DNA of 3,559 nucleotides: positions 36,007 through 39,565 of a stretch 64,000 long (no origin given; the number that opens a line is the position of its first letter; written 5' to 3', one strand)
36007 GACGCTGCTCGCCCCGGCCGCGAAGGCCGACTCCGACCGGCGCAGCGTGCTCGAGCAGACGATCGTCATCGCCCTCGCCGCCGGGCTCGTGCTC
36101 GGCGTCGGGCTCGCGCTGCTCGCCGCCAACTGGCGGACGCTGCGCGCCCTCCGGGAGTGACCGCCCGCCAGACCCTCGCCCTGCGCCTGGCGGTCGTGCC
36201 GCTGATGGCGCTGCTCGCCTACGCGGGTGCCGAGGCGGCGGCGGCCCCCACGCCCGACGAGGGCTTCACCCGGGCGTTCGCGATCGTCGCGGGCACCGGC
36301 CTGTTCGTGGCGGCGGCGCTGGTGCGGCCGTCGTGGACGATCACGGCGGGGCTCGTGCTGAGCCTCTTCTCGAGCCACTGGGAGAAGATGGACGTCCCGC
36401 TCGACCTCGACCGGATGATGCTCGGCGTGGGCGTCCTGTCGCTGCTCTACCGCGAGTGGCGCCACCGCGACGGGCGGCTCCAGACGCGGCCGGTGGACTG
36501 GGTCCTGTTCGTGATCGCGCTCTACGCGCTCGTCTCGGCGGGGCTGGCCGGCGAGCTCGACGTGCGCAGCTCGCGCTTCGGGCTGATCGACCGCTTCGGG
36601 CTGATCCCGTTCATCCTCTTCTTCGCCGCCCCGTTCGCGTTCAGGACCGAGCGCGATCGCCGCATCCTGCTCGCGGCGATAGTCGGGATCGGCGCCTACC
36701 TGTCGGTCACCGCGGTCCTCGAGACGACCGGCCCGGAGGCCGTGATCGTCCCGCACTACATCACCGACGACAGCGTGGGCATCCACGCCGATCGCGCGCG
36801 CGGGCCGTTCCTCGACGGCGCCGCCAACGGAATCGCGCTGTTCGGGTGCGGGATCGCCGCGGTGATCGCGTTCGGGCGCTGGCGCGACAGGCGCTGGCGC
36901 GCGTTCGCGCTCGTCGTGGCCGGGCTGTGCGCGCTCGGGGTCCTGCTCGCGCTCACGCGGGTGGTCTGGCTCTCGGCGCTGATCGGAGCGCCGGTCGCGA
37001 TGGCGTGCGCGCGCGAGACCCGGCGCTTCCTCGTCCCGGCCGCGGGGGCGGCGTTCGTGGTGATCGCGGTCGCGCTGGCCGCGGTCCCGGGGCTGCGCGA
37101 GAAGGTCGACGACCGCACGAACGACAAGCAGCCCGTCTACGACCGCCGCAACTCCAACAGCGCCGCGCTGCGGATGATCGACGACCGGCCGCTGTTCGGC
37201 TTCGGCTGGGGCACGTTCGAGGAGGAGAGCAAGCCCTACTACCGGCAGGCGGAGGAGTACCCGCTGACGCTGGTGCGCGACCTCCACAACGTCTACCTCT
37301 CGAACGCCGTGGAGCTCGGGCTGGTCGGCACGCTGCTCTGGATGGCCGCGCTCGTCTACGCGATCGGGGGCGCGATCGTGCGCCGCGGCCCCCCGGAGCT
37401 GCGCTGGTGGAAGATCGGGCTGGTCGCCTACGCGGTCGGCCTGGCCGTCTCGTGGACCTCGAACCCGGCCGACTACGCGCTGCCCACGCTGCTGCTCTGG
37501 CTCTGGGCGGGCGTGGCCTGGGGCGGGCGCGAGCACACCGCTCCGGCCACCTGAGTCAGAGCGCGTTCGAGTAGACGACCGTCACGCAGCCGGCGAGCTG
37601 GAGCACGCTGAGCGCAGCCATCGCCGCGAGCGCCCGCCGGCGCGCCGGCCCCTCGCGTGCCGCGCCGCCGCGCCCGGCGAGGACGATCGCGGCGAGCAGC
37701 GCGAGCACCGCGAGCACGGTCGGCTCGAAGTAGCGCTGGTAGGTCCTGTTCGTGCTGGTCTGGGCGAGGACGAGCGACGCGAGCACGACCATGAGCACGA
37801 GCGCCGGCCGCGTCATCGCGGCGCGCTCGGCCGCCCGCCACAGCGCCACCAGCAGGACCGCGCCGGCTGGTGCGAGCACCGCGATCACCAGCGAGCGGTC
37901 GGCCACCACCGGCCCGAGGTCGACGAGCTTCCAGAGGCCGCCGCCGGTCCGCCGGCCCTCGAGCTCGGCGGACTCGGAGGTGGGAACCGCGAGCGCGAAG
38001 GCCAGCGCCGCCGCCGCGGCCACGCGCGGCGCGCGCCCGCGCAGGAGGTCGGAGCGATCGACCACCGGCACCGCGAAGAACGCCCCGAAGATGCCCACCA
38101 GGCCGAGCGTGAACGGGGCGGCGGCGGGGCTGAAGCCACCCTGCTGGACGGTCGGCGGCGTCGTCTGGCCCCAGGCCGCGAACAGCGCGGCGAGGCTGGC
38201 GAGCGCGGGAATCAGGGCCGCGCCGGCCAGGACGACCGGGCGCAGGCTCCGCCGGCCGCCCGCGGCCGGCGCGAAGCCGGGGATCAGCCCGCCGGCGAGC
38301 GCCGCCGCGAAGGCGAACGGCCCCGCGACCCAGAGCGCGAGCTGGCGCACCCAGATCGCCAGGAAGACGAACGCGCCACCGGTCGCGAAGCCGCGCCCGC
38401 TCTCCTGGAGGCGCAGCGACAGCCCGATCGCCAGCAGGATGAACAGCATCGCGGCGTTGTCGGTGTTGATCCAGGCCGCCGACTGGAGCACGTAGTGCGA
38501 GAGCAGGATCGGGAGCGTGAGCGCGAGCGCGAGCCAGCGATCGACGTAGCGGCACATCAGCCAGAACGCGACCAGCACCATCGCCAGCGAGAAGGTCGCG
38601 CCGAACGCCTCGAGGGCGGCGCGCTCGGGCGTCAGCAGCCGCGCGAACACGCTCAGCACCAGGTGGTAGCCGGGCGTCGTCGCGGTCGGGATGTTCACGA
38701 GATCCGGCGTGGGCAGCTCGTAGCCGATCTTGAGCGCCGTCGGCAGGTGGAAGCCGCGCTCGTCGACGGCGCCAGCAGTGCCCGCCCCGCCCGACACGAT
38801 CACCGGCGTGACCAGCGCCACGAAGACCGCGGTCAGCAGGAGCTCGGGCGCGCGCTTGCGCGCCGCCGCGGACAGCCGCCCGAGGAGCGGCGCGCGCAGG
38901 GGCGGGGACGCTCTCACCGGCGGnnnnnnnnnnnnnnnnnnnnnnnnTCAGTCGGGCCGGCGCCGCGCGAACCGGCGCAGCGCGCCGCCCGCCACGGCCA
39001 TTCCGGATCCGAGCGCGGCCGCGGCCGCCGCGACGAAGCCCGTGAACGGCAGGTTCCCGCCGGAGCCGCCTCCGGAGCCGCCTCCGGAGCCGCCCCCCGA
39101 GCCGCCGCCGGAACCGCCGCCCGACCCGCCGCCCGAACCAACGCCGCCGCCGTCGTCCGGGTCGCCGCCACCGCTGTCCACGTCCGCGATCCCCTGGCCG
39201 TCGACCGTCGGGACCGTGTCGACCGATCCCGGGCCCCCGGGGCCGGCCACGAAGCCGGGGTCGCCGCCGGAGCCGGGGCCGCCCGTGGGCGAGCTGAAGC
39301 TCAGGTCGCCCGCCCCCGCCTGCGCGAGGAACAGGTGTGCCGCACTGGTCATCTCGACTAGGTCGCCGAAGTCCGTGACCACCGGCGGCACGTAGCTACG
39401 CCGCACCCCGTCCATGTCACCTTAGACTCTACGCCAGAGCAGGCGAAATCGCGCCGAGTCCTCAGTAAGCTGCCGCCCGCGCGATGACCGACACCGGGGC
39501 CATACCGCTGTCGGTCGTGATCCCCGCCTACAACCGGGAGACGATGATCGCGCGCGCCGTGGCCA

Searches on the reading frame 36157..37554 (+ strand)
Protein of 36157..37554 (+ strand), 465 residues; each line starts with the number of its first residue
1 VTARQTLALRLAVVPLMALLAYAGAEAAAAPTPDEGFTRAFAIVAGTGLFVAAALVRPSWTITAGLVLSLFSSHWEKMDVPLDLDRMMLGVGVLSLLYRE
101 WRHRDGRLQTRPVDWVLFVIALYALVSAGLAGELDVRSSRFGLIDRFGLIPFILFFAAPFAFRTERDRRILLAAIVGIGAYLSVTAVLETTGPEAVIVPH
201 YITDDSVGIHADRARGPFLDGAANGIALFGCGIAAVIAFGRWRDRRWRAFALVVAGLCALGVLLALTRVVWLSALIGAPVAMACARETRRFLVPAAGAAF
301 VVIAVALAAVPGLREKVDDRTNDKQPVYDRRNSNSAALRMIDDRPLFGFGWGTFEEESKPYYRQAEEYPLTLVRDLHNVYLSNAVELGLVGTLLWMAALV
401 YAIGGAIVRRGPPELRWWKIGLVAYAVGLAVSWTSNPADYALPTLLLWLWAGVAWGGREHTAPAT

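Call 37: search_protein_families(library=ncbifam, proteins=[window:36157-37554:+], max_evalue=0.01)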
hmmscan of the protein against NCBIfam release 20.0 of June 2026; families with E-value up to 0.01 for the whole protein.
window:36157-37554:+ (465 aa): 2 families
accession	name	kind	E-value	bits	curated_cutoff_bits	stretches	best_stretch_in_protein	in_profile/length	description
TIGR00947.1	2A73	equivalog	3.1e-08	33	366.4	1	163-432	114-396/425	IctB family putative bicarbonate transporter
TIGR03097.1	PEP_O_lig_1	hypoth_equivalog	1.3e-07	30.9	188.1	1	236-430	181-383/408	putative O-glycosylation ligase, exosortase A system-associated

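Call 61: search_protein_families(library=pfam, proteins=[window:36157-37554:+], max_evalue=0.1)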
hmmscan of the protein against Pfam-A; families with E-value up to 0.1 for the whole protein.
window:36157-37554:+ (465 aa): 2 families
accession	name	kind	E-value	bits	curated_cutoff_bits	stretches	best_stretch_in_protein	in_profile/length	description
PF04932.20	Wzy_C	-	1.5e-18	67.5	31.7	1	255-396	3-149/149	O-Antigen ligase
PF11021.13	DUF2613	-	0.036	14.6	22.1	1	290-338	1-47/55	Protein of unknown function (DUF2613)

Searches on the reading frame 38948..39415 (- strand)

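Call 37: search_protein_families(library=ncbifam, proteins=[window:38948-39415:-], max_evalue=0.01)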
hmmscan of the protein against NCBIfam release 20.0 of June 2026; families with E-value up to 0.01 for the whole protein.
window:38948-39415:- (155 aa): 1 family
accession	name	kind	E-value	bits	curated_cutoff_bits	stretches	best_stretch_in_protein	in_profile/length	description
NF010445.0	PRK13871.1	equivalog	0.008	16.3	211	1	123-152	51-80/135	conjugal transfer pilin TrbC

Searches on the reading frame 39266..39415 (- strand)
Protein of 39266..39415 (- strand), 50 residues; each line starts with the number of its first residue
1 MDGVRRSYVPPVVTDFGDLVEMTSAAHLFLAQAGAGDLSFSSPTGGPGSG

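Call 51: search_protein_representatives(protein=window:39266-39415:-)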
Query: 50 residues. Proteins with E-value up to 0.001 (for the whole library): 21; up to 1e-10: 0; up to 1e-30: 0. The best 21 are listed.
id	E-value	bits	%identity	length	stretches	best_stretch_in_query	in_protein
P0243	1.1e-07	47.5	58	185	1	6-48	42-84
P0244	2.6e-07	46.2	63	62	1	7-49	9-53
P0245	3.8e-06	42.6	55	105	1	1-49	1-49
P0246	2.5e-05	40.1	50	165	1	2-49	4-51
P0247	4.5e-05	39.3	58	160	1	8-50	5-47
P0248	6.3e-05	38.8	51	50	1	1-50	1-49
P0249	6.3e-05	38.8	56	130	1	5-45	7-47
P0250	7.4e-05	38.6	60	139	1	2-49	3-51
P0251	1.0e-04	38.2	53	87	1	4-50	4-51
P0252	2.2e-04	37.1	53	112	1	5-50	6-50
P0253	2.2e-04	37.1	56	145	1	7-49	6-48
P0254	2.5e-04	37.0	48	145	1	5-50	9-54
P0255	2.7e-04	36.9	56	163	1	7-48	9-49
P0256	2.8e-04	36.8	49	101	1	6-48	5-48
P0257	2.8e-04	36.8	46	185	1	3-48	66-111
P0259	2.9e-04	36.8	56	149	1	7-50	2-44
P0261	3.9e-04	36.4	49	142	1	4-46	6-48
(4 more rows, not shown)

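Call 54: find_encoding_contigs(protein=P0246, flank=10000, max_places=3)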
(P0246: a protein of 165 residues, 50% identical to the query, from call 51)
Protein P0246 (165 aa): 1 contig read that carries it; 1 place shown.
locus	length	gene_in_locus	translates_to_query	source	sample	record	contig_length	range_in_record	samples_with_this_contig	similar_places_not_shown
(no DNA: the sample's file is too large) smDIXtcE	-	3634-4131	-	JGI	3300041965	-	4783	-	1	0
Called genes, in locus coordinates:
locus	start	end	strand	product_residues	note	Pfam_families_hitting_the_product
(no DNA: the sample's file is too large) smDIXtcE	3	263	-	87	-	?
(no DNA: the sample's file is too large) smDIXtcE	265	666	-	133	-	PF13471:Transglut_core3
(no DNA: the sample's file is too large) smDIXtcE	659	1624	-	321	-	PF27840:ScmC (faint)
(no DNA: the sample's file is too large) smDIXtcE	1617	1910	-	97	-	PF05402:PqqD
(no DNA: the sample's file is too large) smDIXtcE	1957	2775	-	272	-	-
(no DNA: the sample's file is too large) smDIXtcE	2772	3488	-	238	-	PF00005:ABC_tran, PF13304:AAA_21 (faint)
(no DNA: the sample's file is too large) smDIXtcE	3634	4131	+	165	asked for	-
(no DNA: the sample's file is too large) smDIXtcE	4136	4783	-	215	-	?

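Call 55: find_encoding_contigs(protein=P0255, flank=10000, max_places=3)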
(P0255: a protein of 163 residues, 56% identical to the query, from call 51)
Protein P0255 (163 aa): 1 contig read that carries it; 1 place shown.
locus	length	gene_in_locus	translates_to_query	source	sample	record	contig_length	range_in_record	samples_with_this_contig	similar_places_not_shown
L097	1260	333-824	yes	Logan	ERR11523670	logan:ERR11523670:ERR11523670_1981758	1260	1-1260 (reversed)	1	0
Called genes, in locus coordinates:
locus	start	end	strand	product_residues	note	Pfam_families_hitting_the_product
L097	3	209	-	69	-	?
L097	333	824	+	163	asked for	-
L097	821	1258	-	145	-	?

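Call 56: find_encoding_contigs(protein=P0253, flank=10000, max_places=3)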
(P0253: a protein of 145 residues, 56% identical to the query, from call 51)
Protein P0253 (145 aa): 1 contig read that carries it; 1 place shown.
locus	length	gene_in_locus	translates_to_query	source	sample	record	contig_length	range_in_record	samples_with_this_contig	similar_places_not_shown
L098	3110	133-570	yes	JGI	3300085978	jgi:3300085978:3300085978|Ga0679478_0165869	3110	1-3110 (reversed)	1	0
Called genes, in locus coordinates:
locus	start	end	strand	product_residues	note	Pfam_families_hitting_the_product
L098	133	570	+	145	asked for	-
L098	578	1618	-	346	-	PF13513:HEAT_EZ (faint), PF13646:HEAT_2 (weak), PF02985:HEAT (faint), PF13646:HEAT_2, PF03130:HEAT_PBS (weak)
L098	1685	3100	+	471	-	PF00884:Sulfatase, PF01663:Phosphodiest (weak)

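Call 80: find_encoding_contigs(protein=P0261, flank=10000, max_places=2)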
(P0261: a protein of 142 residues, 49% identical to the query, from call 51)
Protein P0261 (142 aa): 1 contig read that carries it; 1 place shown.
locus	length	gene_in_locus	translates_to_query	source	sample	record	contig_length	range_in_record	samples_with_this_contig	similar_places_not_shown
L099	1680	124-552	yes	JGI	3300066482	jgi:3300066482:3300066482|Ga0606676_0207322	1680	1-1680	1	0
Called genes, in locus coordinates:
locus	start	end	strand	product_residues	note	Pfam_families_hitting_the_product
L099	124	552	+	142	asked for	-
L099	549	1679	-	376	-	?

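Call 81: find_encoding_contigs(protein=P0250, flank=10000, max_places=2)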
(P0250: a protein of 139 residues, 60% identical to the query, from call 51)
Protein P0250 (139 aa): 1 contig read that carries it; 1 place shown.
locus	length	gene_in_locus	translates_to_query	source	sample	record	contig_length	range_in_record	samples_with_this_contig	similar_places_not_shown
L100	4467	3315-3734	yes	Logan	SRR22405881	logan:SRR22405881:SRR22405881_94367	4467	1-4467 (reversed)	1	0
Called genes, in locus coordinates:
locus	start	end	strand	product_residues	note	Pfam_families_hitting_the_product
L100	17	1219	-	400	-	PF13506:Glyco_transf_21, PF13641:Glyco_tranf_2_3, PF00535:Glycos_transf_2, PF13632:Glyco_trans_2_3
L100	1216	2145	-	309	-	PF00535:Glycos_transf_2, PF10111:Glyco_tranf_2_2 (faint), PF13641:Glyco_tranf_2_3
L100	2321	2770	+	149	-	PF08660:Alg14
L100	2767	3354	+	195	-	PF04101:Glyco_tran_28_C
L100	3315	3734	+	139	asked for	-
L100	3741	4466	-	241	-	?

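Call 82: find_encoding_contigs(protein=P0259, flank=10000, max_places=2)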
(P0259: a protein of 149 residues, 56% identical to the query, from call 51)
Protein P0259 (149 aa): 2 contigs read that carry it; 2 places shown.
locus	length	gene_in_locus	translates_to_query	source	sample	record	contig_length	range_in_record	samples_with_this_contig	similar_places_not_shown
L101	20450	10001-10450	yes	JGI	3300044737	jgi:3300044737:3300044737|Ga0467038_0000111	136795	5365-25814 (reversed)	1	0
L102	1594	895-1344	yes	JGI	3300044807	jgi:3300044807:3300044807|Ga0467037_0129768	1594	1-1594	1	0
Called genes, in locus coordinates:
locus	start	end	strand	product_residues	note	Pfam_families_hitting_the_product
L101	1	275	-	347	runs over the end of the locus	PF00535:Glycos_transf_2, PF13641:Glyco_tranf_2_3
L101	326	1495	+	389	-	PF13450:NAD_binding_8, PF03275:GLF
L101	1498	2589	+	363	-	PF00535:Glycos_transf_2, PF10111:Glyco_tranf_2_2 (faint), PF13641:Glyco_tranf_2_3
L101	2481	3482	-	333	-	PF00535:Glycos_transf_2, PF13641:Glyco_tranf_2_3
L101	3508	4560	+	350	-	PF00535:Glycos_transf_2, PF13641:Glyco_tranf_2_3, PF13632:Glyco_trans_2_3 (weak)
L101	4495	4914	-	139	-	PF10066:DUF2304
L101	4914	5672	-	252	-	PF00535:Glycos_transf_2, PF13641:Glyco_tranf_2_3 (weak)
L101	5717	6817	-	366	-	PF14907:NTP_transf_5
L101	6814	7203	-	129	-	PF13471:Transglut_core3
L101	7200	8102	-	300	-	PF27840:ScmC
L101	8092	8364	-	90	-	PF05402:PqqD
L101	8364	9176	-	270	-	PF01061:ABC2_membrane, PF12698:ABC2_membrane_3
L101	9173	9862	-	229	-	PF00005:ABC_tran, PF13304:AAA_21 (faint)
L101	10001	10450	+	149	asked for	-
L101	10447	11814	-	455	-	PF00291:PALP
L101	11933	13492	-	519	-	PF07638:Sigma70_ECF (weak), PF04542:Sigma70_r2, PF04545:Sigma70_r4 (weak), PF08281:Sigma70_r4_2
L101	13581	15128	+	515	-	PF00672:HAMP, PF00211:Guanylate_cyc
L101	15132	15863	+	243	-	PF01904:DUF72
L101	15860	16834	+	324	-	PF01435:Peptidase_M48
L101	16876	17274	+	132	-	-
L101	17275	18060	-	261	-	PF13406:SLT_2 (faint), PF01464:SLT (weak)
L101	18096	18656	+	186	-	PF06197:DUF998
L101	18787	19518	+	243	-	-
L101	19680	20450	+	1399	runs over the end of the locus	PF00082:Peptidase_S8, PF01839:FG-GAP (faint)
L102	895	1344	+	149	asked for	-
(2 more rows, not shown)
